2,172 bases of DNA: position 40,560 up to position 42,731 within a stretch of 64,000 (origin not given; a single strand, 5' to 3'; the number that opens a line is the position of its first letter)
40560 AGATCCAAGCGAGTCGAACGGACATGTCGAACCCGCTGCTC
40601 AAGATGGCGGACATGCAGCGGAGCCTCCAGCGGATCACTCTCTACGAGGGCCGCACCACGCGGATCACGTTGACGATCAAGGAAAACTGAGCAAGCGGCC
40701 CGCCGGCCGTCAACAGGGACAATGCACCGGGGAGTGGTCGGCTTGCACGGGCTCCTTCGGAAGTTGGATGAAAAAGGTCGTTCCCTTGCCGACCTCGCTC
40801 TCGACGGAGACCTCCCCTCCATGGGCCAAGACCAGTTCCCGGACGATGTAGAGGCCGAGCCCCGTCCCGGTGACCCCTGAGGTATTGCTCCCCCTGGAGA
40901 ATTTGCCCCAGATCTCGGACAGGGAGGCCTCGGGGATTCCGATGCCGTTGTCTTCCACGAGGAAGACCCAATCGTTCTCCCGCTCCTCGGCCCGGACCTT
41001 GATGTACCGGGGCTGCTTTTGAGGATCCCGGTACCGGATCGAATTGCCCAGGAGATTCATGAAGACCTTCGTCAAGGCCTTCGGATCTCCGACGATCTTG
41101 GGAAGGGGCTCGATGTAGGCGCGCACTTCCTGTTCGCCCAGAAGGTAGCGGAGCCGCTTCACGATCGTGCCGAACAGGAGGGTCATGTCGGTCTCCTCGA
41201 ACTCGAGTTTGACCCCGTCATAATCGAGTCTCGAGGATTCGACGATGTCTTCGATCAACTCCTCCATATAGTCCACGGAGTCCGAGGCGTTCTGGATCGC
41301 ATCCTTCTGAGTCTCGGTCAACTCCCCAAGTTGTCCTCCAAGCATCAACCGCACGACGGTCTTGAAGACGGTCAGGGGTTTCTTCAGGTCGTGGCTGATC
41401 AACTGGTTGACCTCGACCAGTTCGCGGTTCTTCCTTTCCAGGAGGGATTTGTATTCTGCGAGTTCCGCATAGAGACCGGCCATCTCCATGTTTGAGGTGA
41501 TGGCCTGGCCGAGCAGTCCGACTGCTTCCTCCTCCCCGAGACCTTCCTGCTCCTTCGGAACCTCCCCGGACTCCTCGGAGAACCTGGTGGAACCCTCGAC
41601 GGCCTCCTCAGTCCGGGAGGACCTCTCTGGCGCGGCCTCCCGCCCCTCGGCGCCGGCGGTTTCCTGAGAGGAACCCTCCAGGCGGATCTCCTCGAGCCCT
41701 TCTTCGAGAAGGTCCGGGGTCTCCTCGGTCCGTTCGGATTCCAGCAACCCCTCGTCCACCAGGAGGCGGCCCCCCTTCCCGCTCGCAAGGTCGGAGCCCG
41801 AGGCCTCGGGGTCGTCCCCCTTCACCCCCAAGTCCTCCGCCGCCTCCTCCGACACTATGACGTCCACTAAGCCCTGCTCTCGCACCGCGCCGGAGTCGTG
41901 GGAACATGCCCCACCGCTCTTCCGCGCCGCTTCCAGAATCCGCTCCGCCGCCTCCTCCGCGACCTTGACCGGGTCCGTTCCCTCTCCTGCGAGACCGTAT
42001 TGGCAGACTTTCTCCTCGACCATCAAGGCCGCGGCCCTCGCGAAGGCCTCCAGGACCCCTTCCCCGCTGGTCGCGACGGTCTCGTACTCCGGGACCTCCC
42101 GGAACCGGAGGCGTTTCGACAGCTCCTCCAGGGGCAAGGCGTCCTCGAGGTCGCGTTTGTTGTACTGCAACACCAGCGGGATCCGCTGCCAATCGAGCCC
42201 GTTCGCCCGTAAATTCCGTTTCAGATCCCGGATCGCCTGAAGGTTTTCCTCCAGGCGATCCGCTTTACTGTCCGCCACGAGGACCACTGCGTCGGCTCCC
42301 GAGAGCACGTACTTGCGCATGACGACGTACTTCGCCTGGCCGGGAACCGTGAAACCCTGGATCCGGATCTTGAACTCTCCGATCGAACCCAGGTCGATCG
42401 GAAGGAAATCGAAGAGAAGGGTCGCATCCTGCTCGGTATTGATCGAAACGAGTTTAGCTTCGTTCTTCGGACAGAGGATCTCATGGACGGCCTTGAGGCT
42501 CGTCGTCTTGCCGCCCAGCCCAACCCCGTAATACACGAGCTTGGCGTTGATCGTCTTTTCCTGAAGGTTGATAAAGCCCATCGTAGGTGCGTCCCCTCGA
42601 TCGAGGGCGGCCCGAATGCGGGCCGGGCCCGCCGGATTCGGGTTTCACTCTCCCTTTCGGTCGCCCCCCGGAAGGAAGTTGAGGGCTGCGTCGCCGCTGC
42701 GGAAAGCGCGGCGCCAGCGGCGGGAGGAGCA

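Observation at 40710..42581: MglA-like polarity GTPase covalently fused to a soluble histidine kinase, with the intrinsic arginine finger replaced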

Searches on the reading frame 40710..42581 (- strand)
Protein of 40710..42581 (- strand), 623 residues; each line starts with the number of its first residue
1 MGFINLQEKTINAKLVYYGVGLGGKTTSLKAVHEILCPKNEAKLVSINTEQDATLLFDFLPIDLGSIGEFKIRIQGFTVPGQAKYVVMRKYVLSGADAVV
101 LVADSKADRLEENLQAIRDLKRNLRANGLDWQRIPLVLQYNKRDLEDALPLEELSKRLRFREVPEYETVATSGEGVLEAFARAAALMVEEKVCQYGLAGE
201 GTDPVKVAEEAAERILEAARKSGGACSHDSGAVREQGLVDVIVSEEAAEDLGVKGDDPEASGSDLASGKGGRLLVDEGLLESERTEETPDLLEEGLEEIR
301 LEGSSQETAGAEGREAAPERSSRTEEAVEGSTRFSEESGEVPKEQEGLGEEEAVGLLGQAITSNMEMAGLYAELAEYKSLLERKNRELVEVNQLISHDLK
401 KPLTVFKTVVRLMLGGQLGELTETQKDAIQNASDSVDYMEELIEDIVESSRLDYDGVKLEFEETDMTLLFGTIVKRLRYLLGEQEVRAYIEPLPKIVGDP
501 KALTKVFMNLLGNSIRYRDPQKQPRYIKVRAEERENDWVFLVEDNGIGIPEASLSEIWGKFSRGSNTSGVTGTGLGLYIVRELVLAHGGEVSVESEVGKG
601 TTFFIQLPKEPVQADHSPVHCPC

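Call 3: search_protein_families(library=pfam, proteins=[window:40710-42581:-], max_evalue=1)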
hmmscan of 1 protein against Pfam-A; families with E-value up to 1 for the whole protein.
window:40710-42581:- (623 aa): 8 families
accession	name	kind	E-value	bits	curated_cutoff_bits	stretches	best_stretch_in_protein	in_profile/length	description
PF02518.31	HATPase_c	-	1.1e-28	100.3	26.4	1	498-610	1-110/111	Histidine kinase-, DNA gyrase B-, and HSP90-like ATPase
PF00512.31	HisKA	-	6.8e-10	39.3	26.9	1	393-453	7-64/66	His Kinase A (phospho-acceptor) domain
PF00025.27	Arf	-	2.5e-05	24.3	22.3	1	71-181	57-168/174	ADP-ribosylation factor family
PF00071.28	Ras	-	0.00079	19.5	21.6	1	52-185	29-158/162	Ras family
PF14501.12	HATPase_c_5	-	0.0014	18.9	22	1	502-596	5-91/102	GHKL domain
PF13581.12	HATPase_c_2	-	0.0049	17.3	27.4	1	512-586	41-111/127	Histidine kinase-like ATPase domain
PF13589.12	HATPase_c_3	-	0.023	15.2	25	1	525-568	20-63/137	Histidine kinase-, DNA gyrase B-, and HSP90-like ATPase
PF19993.5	DO-GTPase2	-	0.14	12.3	27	1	90-152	114-174/226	Double-GTPase 2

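Call 4: search_protein_families(library=ncbifam, proteins=[window:40710-42581:-], max_evalue=1)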
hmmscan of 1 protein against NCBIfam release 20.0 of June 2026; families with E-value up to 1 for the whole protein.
window:40710-42581:- (623 aa): 90 families (the best 25 are shown)
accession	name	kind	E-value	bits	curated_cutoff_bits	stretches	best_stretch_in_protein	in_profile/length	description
NF046044.1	PnpS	equivalog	2.1e-38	132.3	400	1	373-608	159-390/390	two-component system histidine kinase PnpS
TIGR02966.1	phoR_proteo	equivalog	4.1e-37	128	334.2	1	395-606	121-332/333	phosphate regulon sensor histidine kinase PhoR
NF033092.0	HK_WalK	equivalog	1.3e-34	119.8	725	1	381-608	368-593/594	cell wall metabolism sensor histidine kinase WalK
NF047465.1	hybrid_HK_LvrA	exception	5.4e-31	107.4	1200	1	380-609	592-818/819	hybrid histidine kinase/response regulator LvrA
NF006800.0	PRK09303.1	equivalog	1.5e-28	99.8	342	1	384-608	147-376/383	histidine kinase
NF047874.1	MASE3_PAS_HK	subfamily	2.7e-28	99.2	560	1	390-615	400-631/655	MASE3 domain-containing sensor histidine kinase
NF041832.1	near_NosP_CTERM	subfamily_domain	1.8e-27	96.4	400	1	395-613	14-229/370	NahK/ErcS family hybrid sensor histidine kinase/response regulator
NF033091.0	HK_VanS_ACDEFG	equivalog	1.8e-27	96.2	400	1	392-608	75-293/293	vancomycin resistance histidine kinase VanS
NF045595.1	HK_scytonemin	equivalog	2.3e-27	95.7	865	1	393-609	420-635/637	scytonemin biosynthesis sensor histidine kinase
NF007793.0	PRK10490.1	equivalog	2.6e-27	95.2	1123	1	394-611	670-884/895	two-component system sensor histidine kinase KdpD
NF041880.1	EPS_EpsF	equivalog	2.1e-26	92.5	900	1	394-608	280-492/492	response regulator EpsF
TIGR02956.1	TMAO_torS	equivalog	6.3e-26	90.8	676.5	1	395-611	471-684/967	TMAO reductase system sensor histidine kinase/response regulator TorS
NF040691.1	MtrAB_MtrB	equivalog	6.8e-26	91.3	450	1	395-612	278-495/507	MtrAB system histidine kinase MtrB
NF008302.0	PRK11091.1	equivalog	1.8e-25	89.3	838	1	375-613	270-509/779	aerobic respiration two-component sensor histidine kinase ArcB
NF012163.2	BaeS_SmeS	equivalog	7.3e-25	87.8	500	1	361-596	213-445/457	sensor histidine kinase efflux regulator BaeS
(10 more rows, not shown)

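Call 6: find_homologous_proteins(query=window:40710-42581:-, max_evalue=0.00001)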
Query window:40710-42581:- (623 aa): 717 proteins with E <= 0.00001 among 8000 candidates; the best 120 are listed.
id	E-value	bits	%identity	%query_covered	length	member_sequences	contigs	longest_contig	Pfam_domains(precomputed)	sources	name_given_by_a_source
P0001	0.0e+0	1354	100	100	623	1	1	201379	PF02518.32,PF00512.32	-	-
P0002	8.1e-263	892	67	100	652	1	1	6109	PF00025.28,PF02518.32,PF00512.32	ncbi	-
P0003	9.2e-209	713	59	99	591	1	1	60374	PF00025.28,PF02518.32,PF00512.32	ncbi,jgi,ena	-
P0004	1.2e-208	713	57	99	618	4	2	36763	PF02518.32,PF00512.32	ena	-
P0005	8.5e-206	703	58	99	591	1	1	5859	PF02518.32,PF00512.32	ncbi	-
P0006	1.5e-204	699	66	42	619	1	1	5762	PF00025.28,PF02518.32,PF00512.32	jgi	-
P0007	2.7e-203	695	66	43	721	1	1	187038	PF02518.32,PF00512.32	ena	-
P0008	8.7e-201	687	56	99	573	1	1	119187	PF02518.32,PF00512.32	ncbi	-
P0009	9.2e-201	687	57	99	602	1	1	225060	PF00025.28,PF02518.32,PF00512.32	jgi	jgi:signal transduction histidine kinase/signal recognition particle receptor subunit beta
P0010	1.2e-200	686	57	99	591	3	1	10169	PF00025.28,PF02518.32,PF00512.32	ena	-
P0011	1.2e-199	683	53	99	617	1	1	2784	PF00025.28,PF02518.32,PF00512.32,PF00071.29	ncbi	-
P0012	4.1e-199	681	53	99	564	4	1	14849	PF00025.28,PF02518.32,PF00512.32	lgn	-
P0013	4.8e-199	681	57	99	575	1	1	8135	PF00025.28,PF02518.32,PF00512.32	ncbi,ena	-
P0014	6.9e-199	680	55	99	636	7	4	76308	PF02518.32,PF00512.32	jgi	jgi:signal transduction histidine kinase/signal recognition particle receptor subunit beta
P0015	4.7e-197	674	55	99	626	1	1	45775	PF02518.32,PF00512.32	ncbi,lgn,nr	ncbi:MAG: hypothetical protein CSA62_14850 [Planctomycetota bacterium]|nr:MAG: hypothetical protein 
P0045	2.0e-158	547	46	99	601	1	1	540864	PF00025.28,PF02518.32,PF00512.32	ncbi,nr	ncbi:MAG: hypothetical protein IPK26_26945 [Planctomycetes bacterium]|nr:hypothetical protein [Planc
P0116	4.6e-153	529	46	99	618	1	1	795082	PF00025.28,PF02518.32,PF00512.32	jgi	jgi:signal transduction histidine kinase/signal recognition particle receptor subunit beta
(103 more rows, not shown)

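Call 7: find_encoding_contigs(protein=window:40710-42581:-, flank=10000, max_places=6)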
Protein window:40710-42581:- (623 aa): 2 contigs read that carry it; 1 place shown.
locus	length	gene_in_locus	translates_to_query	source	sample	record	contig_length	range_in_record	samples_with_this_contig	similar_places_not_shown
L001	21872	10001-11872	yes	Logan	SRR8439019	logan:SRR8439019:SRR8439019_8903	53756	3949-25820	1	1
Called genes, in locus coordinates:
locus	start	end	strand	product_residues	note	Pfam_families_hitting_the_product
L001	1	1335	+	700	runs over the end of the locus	PF13625:Helicase_C_3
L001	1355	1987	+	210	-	PF02581:TMP-TENI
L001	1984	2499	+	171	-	PF10502:Peptidase_S26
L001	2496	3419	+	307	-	PF00586:AIRS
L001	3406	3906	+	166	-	PF02367:TsaE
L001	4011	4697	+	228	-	PF07638:Sigma70_ECF (weak), PF04542:Sigma70_r2, PF08281:Sigma70_r4_2, PF04545:Sigma70_r4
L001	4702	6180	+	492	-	-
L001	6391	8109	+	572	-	PF02321:OEP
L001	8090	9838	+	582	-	PF13646:HEAT_2 (weak)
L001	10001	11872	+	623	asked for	PF00512:HisKA, PF02518:HATPase_c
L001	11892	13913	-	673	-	PF02369:Big_1 (faint), PF10670:DUF4198 (faint), PF13620:CarboxypepD_reg (weak), PF13620:CarboxypepD_reg, PF13715:CarbopepD_reg_2, PF13620:CarboxypepD_reg, PF00775:Dioxygenase_C (weak), PF13620:CarboxypepD_reg, +8 more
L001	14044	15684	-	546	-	PF13620:CarboxypepD_reg (faint), PF22904:NOMO1-like_2nd (faint)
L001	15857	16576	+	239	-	PF04298:Zn_peptidase_2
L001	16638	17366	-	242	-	-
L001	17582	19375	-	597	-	PF13646:HEAT_2 (faint)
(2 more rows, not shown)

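Call 18: find_encoding_contigs(protein=P0116, flank=10000, max_places=1)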
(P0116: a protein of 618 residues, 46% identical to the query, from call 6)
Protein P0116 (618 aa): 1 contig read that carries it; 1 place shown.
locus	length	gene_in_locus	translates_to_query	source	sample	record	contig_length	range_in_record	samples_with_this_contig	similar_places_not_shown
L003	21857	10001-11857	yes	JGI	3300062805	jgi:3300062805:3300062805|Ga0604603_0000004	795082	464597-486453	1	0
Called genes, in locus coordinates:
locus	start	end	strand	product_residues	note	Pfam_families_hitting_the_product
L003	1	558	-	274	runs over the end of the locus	-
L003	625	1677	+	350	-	PF25021:TEN_NHL (faint), PF01436:NHL (weak)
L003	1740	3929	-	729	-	PF03772:Competence, PF12706:Lactamase_B_2 (weak)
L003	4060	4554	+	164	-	PF01467:CTP_transf_like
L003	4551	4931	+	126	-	PF01042:Ribonuc_L-PSP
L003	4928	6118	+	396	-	-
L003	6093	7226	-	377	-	PF00578:AhpC-TSA, PF08534:Redoxin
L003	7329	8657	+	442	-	PF13481:AAA_25 (faint), PF00005:ABC_tran, PF02463:SMC_N (faint), PF03193:RsgA_GTPase (faint), PF00005:ABC_tran, PF13191:AAA_16 (weak), PF13401:AAA_22 (weak), PF13304:AAA_21 (weak), +3 more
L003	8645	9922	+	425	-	-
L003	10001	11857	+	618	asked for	PF00025:Arf, PF00512:HisKA, PF02518:HATPase_c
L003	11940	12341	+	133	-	-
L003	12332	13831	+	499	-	PF04151:PPC (faint)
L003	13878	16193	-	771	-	PF10670:DUF4198 (faint), PF13620:CarboxypepD_reg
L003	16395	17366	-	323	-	PF04754:Transposase_31, PF14261:DUF4351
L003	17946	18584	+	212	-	PF07638:Sigma70_ECF (weak), PF04542:Sigma70_r2 (weak), PF04545:Sigma70_r4 (weak), PF08281:Sigma70_r4_2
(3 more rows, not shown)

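Call 19: find_encoding_contigs(protein=P0045, flank=10000, max_places=1)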
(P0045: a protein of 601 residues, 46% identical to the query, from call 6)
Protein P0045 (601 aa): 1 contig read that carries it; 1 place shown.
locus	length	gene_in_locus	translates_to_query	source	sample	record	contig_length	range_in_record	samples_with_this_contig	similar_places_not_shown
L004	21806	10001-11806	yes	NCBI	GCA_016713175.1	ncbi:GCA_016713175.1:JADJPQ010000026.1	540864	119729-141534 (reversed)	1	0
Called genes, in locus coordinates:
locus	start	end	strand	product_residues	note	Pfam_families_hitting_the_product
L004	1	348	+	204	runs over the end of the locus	-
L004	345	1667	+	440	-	PF10708:DUF2510, PF13250:SNIPE, PF10544:T5orf172, PF13455:MUG113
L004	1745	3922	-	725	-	PF03772:Competence, PF00753:Lactamase_B, PF12706:Lactamase_B_2 (weak)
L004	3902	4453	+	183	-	PF01467:CTP_transf_like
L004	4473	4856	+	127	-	PF01042:Ribonuc_L-PSP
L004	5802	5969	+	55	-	-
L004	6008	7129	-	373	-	PF00578:AhpC-TSA, PF08534:Redoxin (weak)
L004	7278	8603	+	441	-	PF03193:RsgA_GTPase (faint), PF00005:ABC_tran, PF02463:SMC_N (weak), PF13401:AAA_22 (faint), PF13476:AAA_23 (faint), PF13481:AAA_25 (faint), PF00005:ABC_tran, PF13191:AAA_16 (weak), +7 more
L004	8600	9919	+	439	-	-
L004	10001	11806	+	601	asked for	PF00025:Arf, PF00512:HisKA, PF02518:HATPase_c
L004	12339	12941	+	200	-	PF07638:Sigma70_ECF, PF04542:Sigma70_r2 (weak), PF08281:Sigma70_r4_2, PF04545:Sigma70_r4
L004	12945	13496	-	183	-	PF05685:Uma2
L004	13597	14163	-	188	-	PF05685:Uma2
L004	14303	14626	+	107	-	-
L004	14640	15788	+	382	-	PF04055:Radical_SAM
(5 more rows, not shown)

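Call 22: find_related_loci(query=A1, collection=genome_contigs, flank=10000)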
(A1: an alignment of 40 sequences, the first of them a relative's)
Query A1 (623 aa) in genome_contigs; peptide patterns used: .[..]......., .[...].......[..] (x = any residue, [..] = any of these).
216 stretches matched a pattern; 188 encode a relative of the query (tblastn E <= 1e-3); the best 80 are kept; 80 distinct loci.
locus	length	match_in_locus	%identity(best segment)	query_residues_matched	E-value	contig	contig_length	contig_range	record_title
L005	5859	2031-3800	58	1-619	0e+0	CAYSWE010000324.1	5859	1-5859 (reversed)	MAG TPA_asm: uncultured Phycisphaerales bacterium isolate SRP163575_co1_399 genome assembly, contig: NODE_29741_length_5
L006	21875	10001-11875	55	1-619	0e+0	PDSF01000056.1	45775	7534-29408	MAG: Planctomycetota bacterium isolate DOLJORAL78_63_9 DolJOral78_scaffold_755, whole genome shotgun sequence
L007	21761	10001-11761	56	1-612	0e+0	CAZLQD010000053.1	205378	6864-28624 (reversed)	MAG TPA_asm: uncultured Planctomycetia bacterium isolate binchicken_co219_205 genome assembly, contig: k141_1195842, who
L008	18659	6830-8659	53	1-619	0e+0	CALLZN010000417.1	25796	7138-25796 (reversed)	MAG TPA_asm: uncultured bacterium isolate SRR2107182_bin.46_CONCOCT_v1.1_MAG genome assembly, contig: ERZ794931.1055, wh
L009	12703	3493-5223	55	1-607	0e+0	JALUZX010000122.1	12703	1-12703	MAG: Planctomycetota bacterium isolate 132-544_metabat1_scaf2bin.052 132-544_scaffold_1437_c1, whole genome shotgun sequ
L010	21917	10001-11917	52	1-619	0e+0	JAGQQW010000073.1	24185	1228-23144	MAG: Planctomycetota bacterium isolate HKST-UBA76 NODE_73_length_24185_cov_3.594657, whole genome shotgun sequence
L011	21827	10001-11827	53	1-619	0e+0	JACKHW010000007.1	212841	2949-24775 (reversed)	MAG: Planctomycetota bacterium isolate HK-STAS-PLAN-28 HK-STAS-PLAN-28_7, whole genome shotgun sequence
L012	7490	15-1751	54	1-607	0e+0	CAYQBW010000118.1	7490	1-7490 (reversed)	MAG TPA_asm: uncultured Planctomycetia bacterium isolate binchicken_co188_373 genome assembly, contig: NODE_9610_length_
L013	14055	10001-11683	48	1-619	4e-168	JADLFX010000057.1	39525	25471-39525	MAG: Planctomycetota bacterium isolate SJ402 c_000000583462, whole genome shotgun sequence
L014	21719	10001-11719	47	1-621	3e-165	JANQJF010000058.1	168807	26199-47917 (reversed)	MAG: Planctomycetota bacterium isolate PL25a_bin.106 k99_4349734, whole genome shotgun sequence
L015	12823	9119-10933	45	1-618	2e-162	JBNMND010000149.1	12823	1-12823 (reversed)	MAG: Planctomycetota bacterium isolate 3300054698_22 Ga0535670_0009587, whole genome shotgun sequence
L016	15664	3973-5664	47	1-619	2e-161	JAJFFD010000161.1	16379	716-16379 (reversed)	MAG: Planctomycetota bacterium isolate OFTM109 OFTM109_160, whole genome shotgun sequence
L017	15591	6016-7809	46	1-619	2e-161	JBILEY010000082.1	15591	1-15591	MAG: Planctomycetota bacterium isolate ME2016-07-29_3300044622_group7_bin193 Rohwer_bin1783_scaffold_3205_c1, whole geno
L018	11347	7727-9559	46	1-619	2e-161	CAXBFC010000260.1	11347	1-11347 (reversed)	MAG TPA_asm: uncultured bacterium isolate ERR2762127_binner23_Refined_22 genome assembly, contig: ERZ3421847.2550, whole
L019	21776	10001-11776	46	1-619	4e-161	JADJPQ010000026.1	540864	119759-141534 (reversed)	MAG: Planctomycetota bacterium isolate Fred_18-Q3-R57-64_BATAC.530 tig00351956-10-5408960, whole genome shotgun sequence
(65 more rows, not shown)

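Call 47: predict_structure(alignment_id=A2)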
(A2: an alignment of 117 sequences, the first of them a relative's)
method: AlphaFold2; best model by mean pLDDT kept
length: 623 residues; sequences in the alignment: 117
mean_pLDDT: 79.4   pTM: 0.51
mean pLDDT of the five models: 79.4, 78.1, 77.8, 77.7, 77.5
residues with pLDDT >= 90: 332; 70-90: 124; 50-70: 44; < 50: 123
segments of 3 or more residues with pLDDT < 50: 53-55, 226-241, 254-345, 566-568, 618-623
pLDDT, mean of each block of 10 residues (from residue 1): 79 92 84 86 60 57 88 90 82 94 96 95 96 97 96 97 97 94 96 88 93 94 58 39 64 48 36 35 38 43 35 34 36 40 52 83 93 93 86 90 94 94 94 89 85 83 98 93 97 98 95 95 97 98 97 87 52 76 94 97 98 67 41
secondary structure, 60 per line:
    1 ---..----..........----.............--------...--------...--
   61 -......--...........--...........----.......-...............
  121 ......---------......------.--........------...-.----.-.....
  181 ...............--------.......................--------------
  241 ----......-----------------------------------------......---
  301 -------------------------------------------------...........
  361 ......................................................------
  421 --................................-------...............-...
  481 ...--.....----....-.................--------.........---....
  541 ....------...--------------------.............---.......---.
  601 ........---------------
elements in order: E10-19 H24-36 E45-47 E56-58 E62-67 E70-80 H83-93 E98-104 H107-126 E136-141 H151-158 E165-167 H176-195 H204-226 H245-250 H292-297 H350-414 H423-454 E462-465 H466-476 H478-483 E486-490 E495-498 H500-516 E525-533 E537-544 H574-586 E590-596 E600-608
